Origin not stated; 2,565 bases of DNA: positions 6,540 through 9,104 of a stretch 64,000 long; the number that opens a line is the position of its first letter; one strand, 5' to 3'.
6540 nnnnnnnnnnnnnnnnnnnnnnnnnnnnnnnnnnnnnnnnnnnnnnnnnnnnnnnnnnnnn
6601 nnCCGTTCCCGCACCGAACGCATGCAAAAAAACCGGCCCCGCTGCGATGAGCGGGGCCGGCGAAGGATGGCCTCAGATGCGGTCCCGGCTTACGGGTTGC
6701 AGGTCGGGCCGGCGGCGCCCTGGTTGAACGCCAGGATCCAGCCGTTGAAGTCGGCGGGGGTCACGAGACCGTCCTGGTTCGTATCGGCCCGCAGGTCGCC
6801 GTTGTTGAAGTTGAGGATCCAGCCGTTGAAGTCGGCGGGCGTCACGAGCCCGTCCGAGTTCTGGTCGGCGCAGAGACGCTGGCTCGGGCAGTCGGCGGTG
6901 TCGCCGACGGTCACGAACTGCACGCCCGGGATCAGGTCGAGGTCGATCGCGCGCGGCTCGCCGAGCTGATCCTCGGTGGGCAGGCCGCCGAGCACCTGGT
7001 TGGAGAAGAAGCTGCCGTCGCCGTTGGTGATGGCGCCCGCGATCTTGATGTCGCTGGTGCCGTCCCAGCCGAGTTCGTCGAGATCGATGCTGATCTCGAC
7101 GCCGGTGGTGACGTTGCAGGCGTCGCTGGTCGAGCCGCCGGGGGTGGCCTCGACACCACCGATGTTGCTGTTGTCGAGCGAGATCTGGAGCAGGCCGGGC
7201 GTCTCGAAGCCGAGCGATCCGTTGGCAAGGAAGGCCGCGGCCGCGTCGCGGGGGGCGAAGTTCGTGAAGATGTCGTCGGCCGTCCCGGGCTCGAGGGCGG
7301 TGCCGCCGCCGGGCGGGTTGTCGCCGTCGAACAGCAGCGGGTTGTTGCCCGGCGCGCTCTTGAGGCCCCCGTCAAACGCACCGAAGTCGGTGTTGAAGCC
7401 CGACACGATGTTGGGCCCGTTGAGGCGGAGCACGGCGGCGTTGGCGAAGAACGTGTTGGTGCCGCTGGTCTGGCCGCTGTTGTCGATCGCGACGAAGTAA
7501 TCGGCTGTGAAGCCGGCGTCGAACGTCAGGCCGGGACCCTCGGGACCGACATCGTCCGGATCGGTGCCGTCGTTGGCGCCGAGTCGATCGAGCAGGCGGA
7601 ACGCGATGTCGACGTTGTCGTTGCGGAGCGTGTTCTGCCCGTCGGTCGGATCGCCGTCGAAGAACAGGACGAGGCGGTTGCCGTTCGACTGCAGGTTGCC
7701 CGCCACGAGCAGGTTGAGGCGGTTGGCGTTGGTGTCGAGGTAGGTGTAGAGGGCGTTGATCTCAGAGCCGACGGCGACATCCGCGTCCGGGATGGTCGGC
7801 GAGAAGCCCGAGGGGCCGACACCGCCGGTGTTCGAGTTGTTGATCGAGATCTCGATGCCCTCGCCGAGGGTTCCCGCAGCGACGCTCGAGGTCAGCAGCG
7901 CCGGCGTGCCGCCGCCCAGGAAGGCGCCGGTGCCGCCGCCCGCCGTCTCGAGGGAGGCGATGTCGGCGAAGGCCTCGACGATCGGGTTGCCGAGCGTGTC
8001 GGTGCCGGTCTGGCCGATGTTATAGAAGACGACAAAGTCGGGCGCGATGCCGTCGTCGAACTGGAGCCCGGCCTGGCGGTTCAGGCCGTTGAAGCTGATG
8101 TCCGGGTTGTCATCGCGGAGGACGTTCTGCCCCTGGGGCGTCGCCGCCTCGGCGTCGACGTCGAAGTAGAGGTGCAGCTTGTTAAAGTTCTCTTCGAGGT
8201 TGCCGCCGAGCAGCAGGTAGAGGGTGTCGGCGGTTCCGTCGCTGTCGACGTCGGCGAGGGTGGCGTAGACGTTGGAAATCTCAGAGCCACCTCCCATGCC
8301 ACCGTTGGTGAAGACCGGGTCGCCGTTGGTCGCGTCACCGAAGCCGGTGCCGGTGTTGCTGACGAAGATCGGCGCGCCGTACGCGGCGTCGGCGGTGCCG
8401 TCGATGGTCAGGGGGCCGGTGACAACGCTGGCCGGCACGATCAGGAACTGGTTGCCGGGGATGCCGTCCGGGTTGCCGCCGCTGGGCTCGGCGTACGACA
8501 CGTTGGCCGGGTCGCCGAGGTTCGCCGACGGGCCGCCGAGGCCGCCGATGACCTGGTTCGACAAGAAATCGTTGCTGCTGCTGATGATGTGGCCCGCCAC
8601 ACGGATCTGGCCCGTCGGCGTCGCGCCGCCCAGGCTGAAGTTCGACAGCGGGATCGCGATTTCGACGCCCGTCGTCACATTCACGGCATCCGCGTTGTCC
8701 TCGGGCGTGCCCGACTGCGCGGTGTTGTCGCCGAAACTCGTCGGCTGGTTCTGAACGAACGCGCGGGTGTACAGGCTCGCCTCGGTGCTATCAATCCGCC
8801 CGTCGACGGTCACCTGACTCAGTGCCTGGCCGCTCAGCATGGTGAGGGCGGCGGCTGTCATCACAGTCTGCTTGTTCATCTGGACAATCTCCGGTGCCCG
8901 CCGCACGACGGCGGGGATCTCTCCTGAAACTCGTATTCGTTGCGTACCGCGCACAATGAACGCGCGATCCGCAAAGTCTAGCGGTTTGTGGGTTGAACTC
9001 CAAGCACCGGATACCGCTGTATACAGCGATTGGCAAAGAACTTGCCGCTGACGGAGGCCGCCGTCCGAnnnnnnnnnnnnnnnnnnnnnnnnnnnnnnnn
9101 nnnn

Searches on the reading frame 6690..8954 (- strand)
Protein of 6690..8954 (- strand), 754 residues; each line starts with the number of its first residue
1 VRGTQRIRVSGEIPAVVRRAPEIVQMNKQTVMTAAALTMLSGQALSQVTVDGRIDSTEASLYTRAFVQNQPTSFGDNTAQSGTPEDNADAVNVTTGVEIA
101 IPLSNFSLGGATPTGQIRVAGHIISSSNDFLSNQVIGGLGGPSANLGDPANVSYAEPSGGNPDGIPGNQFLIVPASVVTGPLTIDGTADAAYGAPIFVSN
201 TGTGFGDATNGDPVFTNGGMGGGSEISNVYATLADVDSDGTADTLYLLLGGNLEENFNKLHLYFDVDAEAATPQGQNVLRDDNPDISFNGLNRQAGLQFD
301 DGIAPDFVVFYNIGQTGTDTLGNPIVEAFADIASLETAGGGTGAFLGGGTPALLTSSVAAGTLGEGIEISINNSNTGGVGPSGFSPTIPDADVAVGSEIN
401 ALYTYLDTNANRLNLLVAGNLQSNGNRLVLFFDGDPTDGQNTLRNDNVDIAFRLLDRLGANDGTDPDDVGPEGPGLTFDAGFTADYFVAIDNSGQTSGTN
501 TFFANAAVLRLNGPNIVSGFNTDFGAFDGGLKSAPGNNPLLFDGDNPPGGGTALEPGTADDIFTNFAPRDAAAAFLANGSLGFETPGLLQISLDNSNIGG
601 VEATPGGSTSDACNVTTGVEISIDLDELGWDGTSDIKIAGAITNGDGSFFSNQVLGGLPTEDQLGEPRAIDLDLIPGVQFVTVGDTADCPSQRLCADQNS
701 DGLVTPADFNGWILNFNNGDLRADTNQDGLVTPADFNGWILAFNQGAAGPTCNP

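Call 23: search_protein_families(library=pfam, proteins=[window:6690-8954:-], max_evalue=0.01)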
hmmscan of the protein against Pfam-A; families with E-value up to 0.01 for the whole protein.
window:6690-8954:- (754 aa): 1 family
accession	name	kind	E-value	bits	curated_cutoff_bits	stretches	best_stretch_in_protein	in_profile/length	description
PF00036.39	EF-hand_1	-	0.0097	15.8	25.4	0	723-737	9-23/29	EF hand domain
